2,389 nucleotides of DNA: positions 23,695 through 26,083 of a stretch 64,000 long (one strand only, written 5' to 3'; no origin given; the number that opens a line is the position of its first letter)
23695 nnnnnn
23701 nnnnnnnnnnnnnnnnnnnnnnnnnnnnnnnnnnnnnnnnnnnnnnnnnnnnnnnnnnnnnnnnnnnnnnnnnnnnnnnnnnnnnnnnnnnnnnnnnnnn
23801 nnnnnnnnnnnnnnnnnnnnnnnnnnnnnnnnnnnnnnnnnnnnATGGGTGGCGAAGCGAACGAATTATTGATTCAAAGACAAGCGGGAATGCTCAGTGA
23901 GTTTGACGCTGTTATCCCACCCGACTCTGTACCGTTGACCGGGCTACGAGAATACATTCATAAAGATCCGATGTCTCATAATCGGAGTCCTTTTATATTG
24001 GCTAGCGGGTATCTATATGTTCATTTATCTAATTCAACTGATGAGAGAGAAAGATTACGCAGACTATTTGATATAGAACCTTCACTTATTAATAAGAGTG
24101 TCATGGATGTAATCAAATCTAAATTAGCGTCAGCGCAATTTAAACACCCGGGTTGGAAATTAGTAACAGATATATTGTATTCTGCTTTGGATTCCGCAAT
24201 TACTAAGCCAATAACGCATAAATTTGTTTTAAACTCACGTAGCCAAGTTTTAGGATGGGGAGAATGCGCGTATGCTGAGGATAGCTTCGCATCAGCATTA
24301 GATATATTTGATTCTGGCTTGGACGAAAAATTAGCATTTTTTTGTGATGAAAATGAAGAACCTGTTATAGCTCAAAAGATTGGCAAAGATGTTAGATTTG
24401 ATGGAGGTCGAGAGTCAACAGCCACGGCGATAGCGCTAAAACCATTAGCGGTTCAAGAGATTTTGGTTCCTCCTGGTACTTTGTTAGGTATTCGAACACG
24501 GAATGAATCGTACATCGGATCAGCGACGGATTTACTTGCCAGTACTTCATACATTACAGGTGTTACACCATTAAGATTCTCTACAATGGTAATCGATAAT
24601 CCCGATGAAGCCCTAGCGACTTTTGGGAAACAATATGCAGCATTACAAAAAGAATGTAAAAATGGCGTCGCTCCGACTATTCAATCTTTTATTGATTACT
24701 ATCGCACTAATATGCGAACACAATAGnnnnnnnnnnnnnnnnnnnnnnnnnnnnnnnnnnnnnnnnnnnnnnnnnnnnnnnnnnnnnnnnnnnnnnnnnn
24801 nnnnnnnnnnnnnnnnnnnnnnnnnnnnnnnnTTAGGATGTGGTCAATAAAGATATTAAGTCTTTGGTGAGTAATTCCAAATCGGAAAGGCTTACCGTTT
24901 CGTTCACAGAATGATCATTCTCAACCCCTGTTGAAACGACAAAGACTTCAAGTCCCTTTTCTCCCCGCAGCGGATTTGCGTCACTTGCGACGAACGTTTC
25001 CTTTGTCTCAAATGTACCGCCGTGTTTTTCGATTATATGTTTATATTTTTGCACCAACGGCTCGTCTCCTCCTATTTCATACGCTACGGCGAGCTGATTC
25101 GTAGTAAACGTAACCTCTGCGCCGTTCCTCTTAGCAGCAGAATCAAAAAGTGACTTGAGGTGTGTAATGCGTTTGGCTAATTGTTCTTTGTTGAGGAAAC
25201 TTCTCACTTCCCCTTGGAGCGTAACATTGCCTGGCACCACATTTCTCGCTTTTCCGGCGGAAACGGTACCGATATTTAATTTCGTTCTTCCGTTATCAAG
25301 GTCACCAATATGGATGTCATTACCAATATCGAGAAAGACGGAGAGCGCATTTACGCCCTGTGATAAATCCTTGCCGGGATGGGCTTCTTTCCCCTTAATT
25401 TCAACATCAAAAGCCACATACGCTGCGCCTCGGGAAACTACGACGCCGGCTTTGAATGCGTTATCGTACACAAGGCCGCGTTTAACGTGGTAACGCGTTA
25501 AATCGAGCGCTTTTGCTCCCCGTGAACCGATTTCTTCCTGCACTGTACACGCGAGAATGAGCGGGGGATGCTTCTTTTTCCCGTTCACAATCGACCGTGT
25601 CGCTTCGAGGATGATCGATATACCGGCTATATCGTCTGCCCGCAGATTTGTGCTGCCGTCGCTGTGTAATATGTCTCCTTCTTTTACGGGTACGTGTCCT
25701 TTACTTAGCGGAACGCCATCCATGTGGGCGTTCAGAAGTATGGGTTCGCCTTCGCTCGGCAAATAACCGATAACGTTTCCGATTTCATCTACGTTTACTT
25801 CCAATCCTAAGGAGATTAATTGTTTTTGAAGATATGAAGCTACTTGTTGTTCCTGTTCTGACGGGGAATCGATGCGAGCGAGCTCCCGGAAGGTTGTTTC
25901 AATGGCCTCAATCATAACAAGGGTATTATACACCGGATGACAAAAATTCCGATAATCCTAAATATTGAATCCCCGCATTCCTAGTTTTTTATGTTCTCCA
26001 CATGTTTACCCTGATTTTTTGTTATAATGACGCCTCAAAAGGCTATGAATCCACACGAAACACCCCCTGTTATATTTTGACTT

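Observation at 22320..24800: AT-rich islet after the groEL terminator encoding a Zn-ribbon plus HEPN-like (Rx4H) protein and an uncharacterised partner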

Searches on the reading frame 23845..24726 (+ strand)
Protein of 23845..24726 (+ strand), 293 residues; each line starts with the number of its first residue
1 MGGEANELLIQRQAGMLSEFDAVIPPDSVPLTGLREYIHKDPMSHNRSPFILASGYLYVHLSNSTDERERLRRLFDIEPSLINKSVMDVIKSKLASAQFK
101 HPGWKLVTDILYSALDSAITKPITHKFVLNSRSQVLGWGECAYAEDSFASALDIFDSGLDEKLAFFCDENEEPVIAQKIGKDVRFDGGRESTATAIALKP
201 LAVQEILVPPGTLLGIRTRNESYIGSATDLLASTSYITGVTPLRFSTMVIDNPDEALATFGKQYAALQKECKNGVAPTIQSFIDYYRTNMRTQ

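Call 3: search_protein_families(library=pfam, proteins=[window:23845-24726:+], max_evalue=1)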
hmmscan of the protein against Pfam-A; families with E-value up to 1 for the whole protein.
window:23845-24726:+ (293 aa): 0 families

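Call 4: search_protein_families(library=padloc, proteins=[window:23845-24726:+], max_evalue=1)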
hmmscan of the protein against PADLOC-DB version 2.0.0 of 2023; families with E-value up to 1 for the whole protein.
window:23845-24726:+ (293 aa): 0 families

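Call 9: search_solved_structures(query=window:23845-24726:+, max_evalue=10)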
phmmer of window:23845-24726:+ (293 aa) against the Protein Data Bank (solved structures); distinct sequences matched with E-value up to 10: 2.
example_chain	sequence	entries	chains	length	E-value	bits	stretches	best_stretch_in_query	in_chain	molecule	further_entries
8fni_11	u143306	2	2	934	0.065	16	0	245-288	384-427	RNA-editing substrate-binding complex protein 11 (RESC11)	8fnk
4u6u_B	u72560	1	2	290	0.9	12.3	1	204-277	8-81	Cog5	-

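Call 11: find_homologous_proteins(query=window:23845-24726:+, max_evalue=0.001)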
Query window:23845-24726:+ (293 aa): 2 proteins with E <= 0.001 among 1862 candidates.
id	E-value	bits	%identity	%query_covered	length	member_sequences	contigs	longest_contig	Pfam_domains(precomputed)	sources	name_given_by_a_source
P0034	3.9e-131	455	71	99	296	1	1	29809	-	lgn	-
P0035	4.2e-131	455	100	71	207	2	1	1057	-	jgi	-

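Call 15: find_encoding_contigs(protein=P0034, flank=8000, max_places=3)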
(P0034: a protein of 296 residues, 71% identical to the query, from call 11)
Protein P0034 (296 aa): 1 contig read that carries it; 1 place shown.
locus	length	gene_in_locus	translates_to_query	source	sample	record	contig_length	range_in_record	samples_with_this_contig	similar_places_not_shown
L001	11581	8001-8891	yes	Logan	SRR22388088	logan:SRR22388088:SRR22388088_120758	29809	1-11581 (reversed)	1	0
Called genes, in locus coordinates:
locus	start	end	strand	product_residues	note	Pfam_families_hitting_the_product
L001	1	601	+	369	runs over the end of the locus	PF03033:Glyco_transf_28, PF04101:Glyco_tran_28_C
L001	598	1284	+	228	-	-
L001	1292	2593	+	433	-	PF14450:FtsA, PF02491:SHS2_FTSA, PF06723:MreB_Mbl, PF14450:FtsA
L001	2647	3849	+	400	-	PF00091:Tubulin, PF12327:FtsZ_C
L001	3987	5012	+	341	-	PF00589:Phage_integrase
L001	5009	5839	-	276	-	-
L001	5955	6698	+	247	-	-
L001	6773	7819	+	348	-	PF05144:Phage_CRI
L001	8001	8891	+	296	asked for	-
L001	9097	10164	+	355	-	PF02661:Fic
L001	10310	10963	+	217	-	-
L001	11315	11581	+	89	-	?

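Call 33: search_protein_families(library=ncbifam, proteins=[window:23845-24726:+], max_evalue=1)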
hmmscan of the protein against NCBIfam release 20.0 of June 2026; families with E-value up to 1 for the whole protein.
window:23845-24726:+ (293 aa): 0 families

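Call 90: search_protein_families(library=phrogs, proteins=[window:23845-24723:+, P0034, L001:5955-6695:+, L001:5009-5836:-, L001:10310-10960:+, L001:6773-7816:+], max_evalue=0.01)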
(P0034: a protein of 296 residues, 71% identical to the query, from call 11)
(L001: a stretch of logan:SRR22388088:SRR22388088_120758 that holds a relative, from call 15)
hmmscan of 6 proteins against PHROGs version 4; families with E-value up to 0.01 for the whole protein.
window:23845-24723:+ (293 aa): 0 families

P0034 (296 aa): 0 families

L001:5955-6695:+ (247 aa): 0 families

L001:5009-5836:- (275 aa): 0 families

L001:10310-10960:+ (217 aa): 0 families

L001:6773-7816:+ (348 aa): 1 family
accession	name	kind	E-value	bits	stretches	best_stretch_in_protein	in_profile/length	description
phrog_702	-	DNA, RNA and nucleotide metabolism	4.2e-24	86.4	1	30-307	38-328/382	replication protein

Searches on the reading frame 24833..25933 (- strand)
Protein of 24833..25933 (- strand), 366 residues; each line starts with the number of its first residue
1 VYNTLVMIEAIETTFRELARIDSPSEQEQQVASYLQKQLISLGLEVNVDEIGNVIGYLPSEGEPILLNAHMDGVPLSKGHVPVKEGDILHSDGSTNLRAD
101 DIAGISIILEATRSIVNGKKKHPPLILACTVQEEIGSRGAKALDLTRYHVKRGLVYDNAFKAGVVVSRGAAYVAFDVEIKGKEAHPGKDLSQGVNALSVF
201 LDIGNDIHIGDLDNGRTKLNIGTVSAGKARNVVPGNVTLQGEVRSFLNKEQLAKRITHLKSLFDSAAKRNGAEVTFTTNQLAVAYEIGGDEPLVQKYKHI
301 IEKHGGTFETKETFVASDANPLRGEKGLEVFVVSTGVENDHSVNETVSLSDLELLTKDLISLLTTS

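Call 40: find_related_loci(query=window:24833-25933:-, collection=genome_contigs, flank=8000)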
Query window:24833-25933:- (366 aa) in genome_contigs; peptide patterns used: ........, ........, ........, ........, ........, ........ (x = any residue, [..] = any of these).
97 stretches matched a pattern; 3 encode a relative of the query (tblastn E <= 1e-3); 3 distinct loci.
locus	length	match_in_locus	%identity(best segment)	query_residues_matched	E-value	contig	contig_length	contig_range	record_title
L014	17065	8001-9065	69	6-363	3e-165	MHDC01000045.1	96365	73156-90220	MAG: Microgenomates group bacterium RBG_16_45_19 RBG_16_scaffold_99, whole genome shotgun sequence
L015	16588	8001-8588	26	61-245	4e-7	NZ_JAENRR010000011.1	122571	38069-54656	Carboxylicivirga marina strain N1Y132 NODE_11_length_122571_cov_127.019838, whole genome shotgun sequence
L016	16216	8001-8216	36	175-245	1e-6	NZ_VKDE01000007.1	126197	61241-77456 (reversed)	Carboxylicivirga sp. M1479 scaffold7, whole genome shotgun sequence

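Call 91: search_protein_families(library=pfam, proteins=[L014:9463-9975:+, L014:9979-10611:+, L014:10868-11185:+, L014:11127-12149:+, L014:12531-13175:+, L014:13479-14804:+, L014:6875-7597:+, L014:5708-6133:+, L014:4152-5630:-, L014:2206-4149:-], max_evalue=0.001)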
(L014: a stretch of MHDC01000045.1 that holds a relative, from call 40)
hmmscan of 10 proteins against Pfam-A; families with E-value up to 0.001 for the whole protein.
L014:9463-9975:+ (170 aa): 2 families
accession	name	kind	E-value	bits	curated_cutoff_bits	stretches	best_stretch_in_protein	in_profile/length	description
PF12867.12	DinB_2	-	6.3e-05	23.9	24.8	1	15-145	3-114/128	DinB superfamily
PF11716.13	MDMPI_N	-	0.00041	21.5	24.2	1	16-126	3-110/140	Mycothiol maleylpyruvate isomerase N-terminal domain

L014:9979-10611:+ (210 aa): 0 families

L014:10868-11185:+ (105 aa): 0 families

L014:11127-12149:+ (340 aa): 3 families
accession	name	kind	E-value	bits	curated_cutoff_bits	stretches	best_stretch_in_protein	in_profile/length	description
PF06071.19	YchF-GTPase_C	-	2.5e-32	111.3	27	1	256-338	1-83/84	Protein of unknown function (DUF933)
PF01926.29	MMR_HSR1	-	5.2e-21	75.3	21.9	1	5-136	2-86/113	50S ribosome-binding GTPase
PF02421.24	FeoB_N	-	4.3e-07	30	27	1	5-45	3-42/156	Ferrous iron transport protein B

L014:12531-13175:+ (214 aa): 2 families
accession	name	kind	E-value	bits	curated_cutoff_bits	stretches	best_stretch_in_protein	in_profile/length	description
PF00436.31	SSB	-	3.5e-35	120.6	26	1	6-107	1-101/104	Single-strand binding protein family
PF22657.2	SSB_1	-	1e-05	26.1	27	1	7-88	1-79/91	Another single-strand binding protein family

L014:13479-14804:+ (441 aa): 5 families
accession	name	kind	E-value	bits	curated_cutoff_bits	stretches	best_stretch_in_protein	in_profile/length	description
PF03572.23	Peptidase_S41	-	7.9e-48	162.6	24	1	252-414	2-165/165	Peptidase family S41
PF13180.12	PDZ_2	-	6e-08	33.3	27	1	139-215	3-72/80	PDZ domain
PF22694.1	CtpB_N-like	-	2.1e-07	31.8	27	1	33-120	2-81/85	Activating protease CtpB N-terminal domain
PF00595.29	PDZ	-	4e-06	27.6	23.2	1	133-210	8-80/81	PDZ domain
PF17820.7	PDZ_6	-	0.00045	20.3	27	0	153-212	3-54/54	PDZ domain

L014:6875-7597:+ (240 aa): 1 family
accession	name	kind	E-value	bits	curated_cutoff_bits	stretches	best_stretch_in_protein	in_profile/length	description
PF09851.14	SHOCT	-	1.1e-08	35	27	1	213-239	1-27/28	Short C-terminal domain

L014:5708-6133:+ (141 aa): 0 families

L014:4152-5630:- (492 aa): 1 family
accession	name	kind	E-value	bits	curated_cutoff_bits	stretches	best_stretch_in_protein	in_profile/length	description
PF13231.12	PMT_2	-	2.3e-08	34.8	26.1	1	78-215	2-145/160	Dolichyl-phosphate-mannose-protein mannosyltransferase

L014:2206-4149:- (647 aa): 1 family
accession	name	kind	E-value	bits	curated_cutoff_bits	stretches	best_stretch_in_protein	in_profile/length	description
PF11028.14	TMEM260-like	-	6.4e-21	75.4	24.2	1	35-194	5-171/179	Protein O-mannosyl-transferase TMEM260-like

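Call 97: search_protein_families(library=padloc, proteins=[window:24836-25933:-], max_evalue=0.001)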
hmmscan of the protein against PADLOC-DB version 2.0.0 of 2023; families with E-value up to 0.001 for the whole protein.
window:24836-25933:- (366 aa): 0 families
